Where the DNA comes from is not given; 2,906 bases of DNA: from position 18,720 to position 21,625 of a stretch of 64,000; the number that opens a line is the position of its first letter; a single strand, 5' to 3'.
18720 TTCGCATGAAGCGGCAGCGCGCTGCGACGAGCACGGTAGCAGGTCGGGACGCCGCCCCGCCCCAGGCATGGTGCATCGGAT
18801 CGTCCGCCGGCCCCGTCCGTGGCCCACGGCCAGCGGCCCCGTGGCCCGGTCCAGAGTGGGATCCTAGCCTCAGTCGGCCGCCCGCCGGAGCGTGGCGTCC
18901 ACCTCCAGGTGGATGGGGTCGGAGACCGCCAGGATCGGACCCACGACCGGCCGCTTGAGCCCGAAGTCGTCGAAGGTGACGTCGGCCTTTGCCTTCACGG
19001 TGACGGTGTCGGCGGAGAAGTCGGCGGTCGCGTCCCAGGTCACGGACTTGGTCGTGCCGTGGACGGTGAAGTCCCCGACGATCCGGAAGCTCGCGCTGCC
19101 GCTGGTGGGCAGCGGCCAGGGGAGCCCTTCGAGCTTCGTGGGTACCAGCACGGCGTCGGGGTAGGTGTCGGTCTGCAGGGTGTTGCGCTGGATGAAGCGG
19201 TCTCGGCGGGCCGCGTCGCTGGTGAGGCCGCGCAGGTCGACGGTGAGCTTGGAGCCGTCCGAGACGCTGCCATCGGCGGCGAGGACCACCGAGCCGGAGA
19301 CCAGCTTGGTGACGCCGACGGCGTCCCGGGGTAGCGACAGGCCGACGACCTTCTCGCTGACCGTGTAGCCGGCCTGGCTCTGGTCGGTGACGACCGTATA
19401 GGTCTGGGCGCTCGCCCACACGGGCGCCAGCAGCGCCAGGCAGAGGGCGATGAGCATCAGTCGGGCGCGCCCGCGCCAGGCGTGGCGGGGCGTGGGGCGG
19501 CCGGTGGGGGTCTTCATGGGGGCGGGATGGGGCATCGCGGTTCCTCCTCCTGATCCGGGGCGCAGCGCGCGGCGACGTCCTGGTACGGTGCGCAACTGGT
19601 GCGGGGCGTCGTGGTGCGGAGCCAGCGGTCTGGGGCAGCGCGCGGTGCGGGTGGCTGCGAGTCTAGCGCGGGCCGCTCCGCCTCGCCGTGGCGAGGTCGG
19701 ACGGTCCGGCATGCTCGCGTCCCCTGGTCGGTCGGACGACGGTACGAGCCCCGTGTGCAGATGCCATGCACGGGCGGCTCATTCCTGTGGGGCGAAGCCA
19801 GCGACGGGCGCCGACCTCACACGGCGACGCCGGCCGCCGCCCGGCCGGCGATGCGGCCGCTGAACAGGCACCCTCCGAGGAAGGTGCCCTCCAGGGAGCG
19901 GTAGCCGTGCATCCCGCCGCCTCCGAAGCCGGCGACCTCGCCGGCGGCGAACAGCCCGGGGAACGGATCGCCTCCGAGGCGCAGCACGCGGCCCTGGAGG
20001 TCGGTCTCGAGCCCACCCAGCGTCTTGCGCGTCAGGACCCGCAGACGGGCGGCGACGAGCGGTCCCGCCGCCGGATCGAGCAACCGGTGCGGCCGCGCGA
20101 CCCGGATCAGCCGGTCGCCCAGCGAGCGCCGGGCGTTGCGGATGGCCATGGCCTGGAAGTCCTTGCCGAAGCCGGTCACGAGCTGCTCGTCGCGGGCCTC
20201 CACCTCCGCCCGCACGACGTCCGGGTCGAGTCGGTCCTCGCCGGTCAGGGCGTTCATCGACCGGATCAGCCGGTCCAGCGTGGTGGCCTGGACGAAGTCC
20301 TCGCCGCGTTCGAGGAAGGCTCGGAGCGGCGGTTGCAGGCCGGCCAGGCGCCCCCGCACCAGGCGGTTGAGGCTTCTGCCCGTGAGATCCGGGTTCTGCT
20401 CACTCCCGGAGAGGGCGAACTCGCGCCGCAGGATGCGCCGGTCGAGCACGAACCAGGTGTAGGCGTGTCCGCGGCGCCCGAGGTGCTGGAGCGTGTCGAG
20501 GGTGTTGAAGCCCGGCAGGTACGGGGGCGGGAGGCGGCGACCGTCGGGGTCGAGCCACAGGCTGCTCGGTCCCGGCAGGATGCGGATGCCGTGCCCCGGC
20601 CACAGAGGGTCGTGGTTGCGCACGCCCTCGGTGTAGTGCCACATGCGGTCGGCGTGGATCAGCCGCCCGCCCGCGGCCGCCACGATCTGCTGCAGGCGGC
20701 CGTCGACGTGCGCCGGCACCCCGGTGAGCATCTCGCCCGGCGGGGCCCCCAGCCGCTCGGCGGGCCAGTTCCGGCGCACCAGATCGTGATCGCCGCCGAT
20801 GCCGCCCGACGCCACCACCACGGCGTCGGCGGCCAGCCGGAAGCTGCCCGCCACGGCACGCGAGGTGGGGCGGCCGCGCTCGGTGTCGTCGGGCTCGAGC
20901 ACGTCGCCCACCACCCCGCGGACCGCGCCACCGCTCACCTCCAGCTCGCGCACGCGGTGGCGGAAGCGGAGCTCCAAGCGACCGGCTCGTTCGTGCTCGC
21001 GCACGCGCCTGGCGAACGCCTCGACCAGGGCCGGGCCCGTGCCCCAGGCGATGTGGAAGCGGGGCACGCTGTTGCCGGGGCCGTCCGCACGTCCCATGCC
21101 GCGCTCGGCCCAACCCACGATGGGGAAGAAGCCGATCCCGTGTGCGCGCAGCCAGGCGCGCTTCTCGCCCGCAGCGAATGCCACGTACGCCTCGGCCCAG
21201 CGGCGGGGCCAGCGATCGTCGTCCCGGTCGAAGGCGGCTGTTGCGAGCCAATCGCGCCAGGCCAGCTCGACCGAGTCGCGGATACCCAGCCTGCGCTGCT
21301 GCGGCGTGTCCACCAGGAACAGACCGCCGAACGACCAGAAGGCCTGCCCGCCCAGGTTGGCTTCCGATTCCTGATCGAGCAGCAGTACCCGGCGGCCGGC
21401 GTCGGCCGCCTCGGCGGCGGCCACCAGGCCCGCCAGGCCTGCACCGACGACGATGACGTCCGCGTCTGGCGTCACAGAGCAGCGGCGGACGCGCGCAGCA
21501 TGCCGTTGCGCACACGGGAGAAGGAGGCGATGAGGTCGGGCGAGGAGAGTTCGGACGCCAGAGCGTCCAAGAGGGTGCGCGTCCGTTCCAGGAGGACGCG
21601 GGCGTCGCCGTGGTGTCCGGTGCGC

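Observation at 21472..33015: Regulatory island: paralogous XRE-HTH/P-loop/TPR giants, each facing a small Arg-rich ORF (candidate undescribed regulator/small-protein module)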

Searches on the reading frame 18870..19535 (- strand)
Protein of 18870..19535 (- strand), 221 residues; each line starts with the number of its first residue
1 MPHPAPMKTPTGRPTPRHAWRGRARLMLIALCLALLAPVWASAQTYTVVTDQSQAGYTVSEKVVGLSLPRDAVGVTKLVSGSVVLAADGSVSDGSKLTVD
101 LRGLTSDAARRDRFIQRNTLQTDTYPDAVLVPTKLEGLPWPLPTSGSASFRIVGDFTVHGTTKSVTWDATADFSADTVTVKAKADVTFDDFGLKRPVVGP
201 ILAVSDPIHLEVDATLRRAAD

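Call 99: search_protein_families(library=pfam, proteins=[window:18870-19535:-], max_evalue=0.001)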
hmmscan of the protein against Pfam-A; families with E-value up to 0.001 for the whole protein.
window:18870-19535:- (221 aa): 1 family
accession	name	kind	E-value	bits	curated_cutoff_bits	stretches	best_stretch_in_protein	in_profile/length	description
PF04264.18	YceI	-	1.2e-18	68.3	23.7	1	46-215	1-149/150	YceI-like domain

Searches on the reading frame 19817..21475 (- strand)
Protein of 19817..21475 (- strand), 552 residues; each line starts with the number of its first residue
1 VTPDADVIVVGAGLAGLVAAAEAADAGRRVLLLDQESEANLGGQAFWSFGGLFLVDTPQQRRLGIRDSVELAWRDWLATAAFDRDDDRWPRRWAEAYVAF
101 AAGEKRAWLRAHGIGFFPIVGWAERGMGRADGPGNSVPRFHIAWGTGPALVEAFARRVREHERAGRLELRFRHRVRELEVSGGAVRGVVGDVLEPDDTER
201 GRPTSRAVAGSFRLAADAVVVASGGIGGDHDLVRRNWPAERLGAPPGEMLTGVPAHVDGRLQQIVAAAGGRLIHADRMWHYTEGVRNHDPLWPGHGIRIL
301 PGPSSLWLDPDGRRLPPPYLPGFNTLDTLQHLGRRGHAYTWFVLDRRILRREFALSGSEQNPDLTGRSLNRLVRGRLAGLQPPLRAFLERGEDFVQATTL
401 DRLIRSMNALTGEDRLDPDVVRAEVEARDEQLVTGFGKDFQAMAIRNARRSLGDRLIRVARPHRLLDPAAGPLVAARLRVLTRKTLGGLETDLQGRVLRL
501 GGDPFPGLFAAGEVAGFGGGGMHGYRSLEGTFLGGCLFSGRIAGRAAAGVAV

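Call 99: search_protein_families(library=pfam, proteins=[window:19817-21475:-], max_evalue=0.001)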
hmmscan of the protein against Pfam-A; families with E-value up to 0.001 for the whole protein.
window:19817-21475:- (552 aa): 10 families
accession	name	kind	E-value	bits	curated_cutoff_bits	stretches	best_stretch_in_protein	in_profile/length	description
PF00890.30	FAD_binding_2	-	1.4e-85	288.5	20.4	1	6-533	1-414/414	FAD binding domain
PF12831.13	FAD_oxidored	-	4e-08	33.4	27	1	6-53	1-46/416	FAD dependent oxidoreductase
PF13450.12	NAD_binding_8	-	7.7e-08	32.9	21.9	1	9-45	1-35/68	NAD(P)-binding Rossmann-like domain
PF03486.20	HI0933_like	-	8.3e-08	32.4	50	1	6-38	2-34/244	HI0933-like protein Rossmann domain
PF01266.30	DAO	-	6.1e-07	29.7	27.9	1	6-225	1-204/353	FAD dependent oxidoreductase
PF07992.20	Pyr_redox_2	-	3.3e-06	27.2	26.1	1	6-38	2-34/291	Pyridine nucleotide-disulphide oxidoreductase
PF01134.28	GIDA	-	1.1e-05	25.2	22.1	1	6-37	1-32/391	Glucose inhibited division protein A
PF01494.25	FAD_binding_3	-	0.00024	20.9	22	1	4-39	1-36/349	FAD binding domain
PF05834.18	Lycopene_cycl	-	0.00044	19.9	23.4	1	6-50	1-47/380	Lycopene cyclase protein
PF01262.27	AlaDh_PNT_C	-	0.00073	19.5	23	0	4-39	28-63/214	Alanine dehydrogenase/PNT, C-terminal domain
